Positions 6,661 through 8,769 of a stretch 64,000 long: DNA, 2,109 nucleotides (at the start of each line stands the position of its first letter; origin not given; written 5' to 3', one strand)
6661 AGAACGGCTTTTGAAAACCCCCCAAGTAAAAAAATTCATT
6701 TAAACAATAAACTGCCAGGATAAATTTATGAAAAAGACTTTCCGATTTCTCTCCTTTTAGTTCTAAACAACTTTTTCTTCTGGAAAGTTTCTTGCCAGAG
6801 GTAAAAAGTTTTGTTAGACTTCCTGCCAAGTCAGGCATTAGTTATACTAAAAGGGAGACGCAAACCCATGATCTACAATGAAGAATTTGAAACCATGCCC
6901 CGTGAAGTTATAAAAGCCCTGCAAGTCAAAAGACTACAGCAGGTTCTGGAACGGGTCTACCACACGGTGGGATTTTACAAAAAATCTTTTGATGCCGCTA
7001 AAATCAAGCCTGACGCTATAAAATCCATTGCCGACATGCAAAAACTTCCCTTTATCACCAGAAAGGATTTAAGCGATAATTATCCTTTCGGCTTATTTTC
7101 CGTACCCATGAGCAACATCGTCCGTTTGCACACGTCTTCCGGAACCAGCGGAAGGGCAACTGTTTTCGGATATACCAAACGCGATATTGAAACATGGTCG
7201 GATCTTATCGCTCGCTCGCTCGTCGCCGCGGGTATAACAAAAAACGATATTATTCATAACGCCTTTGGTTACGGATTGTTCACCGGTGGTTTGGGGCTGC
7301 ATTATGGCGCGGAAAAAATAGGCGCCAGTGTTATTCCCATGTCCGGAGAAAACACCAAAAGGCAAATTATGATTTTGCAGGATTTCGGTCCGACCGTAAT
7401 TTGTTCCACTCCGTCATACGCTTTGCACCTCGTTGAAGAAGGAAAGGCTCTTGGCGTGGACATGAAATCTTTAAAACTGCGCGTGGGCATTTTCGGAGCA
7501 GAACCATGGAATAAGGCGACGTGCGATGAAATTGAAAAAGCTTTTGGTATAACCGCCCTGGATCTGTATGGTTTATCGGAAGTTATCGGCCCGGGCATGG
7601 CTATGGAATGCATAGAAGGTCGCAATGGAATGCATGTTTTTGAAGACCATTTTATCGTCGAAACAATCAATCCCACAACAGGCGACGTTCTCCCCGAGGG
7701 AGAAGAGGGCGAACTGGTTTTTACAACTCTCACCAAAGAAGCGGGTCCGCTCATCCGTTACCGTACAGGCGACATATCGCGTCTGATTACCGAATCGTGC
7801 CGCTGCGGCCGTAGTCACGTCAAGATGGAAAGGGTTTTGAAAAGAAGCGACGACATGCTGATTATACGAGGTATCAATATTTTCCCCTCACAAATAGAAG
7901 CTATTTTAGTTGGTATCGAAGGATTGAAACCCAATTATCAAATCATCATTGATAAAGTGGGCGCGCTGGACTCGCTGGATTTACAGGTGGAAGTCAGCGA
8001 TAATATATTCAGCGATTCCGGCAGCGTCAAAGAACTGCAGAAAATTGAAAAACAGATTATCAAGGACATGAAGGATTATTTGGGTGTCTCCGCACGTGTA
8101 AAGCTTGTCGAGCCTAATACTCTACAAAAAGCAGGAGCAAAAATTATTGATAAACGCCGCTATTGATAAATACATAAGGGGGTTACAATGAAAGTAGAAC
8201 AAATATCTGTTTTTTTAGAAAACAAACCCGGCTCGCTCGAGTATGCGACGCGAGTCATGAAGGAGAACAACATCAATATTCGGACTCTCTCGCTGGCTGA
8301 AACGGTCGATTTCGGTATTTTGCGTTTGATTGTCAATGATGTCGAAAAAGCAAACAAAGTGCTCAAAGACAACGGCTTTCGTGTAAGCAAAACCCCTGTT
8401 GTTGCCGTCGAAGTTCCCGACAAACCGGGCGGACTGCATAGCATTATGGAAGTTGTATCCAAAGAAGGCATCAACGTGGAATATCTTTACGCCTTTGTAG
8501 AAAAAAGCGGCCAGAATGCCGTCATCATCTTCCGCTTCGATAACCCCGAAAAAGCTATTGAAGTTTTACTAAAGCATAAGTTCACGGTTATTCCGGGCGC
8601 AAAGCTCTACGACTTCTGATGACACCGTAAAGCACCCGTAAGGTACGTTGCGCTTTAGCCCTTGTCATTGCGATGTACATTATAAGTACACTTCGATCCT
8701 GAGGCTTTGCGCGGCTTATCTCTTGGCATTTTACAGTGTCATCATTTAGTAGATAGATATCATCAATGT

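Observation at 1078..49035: One superfamily of roughly 105-140 bp imperfect-palindromic repeats fills many intergenic and intra-operon spacers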

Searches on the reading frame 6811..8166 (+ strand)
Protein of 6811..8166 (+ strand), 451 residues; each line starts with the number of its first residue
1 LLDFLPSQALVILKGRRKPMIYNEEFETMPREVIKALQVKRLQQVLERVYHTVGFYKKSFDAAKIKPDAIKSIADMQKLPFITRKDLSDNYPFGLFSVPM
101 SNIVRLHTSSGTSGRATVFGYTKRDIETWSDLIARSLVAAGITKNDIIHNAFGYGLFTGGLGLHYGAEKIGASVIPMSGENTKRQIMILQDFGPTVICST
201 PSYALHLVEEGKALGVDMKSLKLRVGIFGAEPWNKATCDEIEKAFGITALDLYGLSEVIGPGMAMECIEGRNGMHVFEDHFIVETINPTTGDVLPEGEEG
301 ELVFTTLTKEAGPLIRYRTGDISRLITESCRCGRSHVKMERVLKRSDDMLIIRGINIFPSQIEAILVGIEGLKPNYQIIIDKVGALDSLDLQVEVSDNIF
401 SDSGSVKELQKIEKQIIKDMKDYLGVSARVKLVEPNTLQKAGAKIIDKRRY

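Call 11: search_protein_families(library=pfam, proteins=[window:6811-8166:+])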
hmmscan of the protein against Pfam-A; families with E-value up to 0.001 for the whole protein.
window:6811-8166:+ (451 aa): 2 families
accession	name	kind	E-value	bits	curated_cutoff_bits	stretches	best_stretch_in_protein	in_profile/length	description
PF14535.12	AMP-binding_C_2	-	2.7e-24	85.7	25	1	354-447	1-94/96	AMP-binding enzyme C-terminal domain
PF00501.34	AMP-binding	-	2.2e-13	50.2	29.9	1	164-304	224-374/384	AMP-binding enzyme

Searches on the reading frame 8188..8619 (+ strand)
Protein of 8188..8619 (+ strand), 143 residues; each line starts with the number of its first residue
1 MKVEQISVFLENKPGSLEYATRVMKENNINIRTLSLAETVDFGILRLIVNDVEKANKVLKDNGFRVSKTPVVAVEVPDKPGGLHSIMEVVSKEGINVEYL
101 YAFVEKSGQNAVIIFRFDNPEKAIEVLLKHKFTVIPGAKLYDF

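Call 11: search_protein_families(library=pfam, proteins=[window:8188-8619:+])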
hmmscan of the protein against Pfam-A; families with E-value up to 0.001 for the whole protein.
window:8188-8619:+ (143 aa): 5 families
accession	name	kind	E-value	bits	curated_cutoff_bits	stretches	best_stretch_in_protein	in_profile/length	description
PF19571.5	ACT_8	-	1.3e-30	106.5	23.5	1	1-140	1-138/141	ACT domain pair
PF22629.2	ACT_AHAS_ss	-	8.2e-14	52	27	2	74-129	3-57/67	AHAS small subunit-like ACT domain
PF01842.31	ACT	-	1.2e-13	51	27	2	72-120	3-49/66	ACT domain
PF13291.12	ACT_4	-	5.4e-08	33.8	27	0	73-115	10-52/80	ACT domain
PF22190.2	TTHA0829-like_ACT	-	6.1e-06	26.6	27.4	0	6-66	5-66/70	TTHA0829-like ACT domain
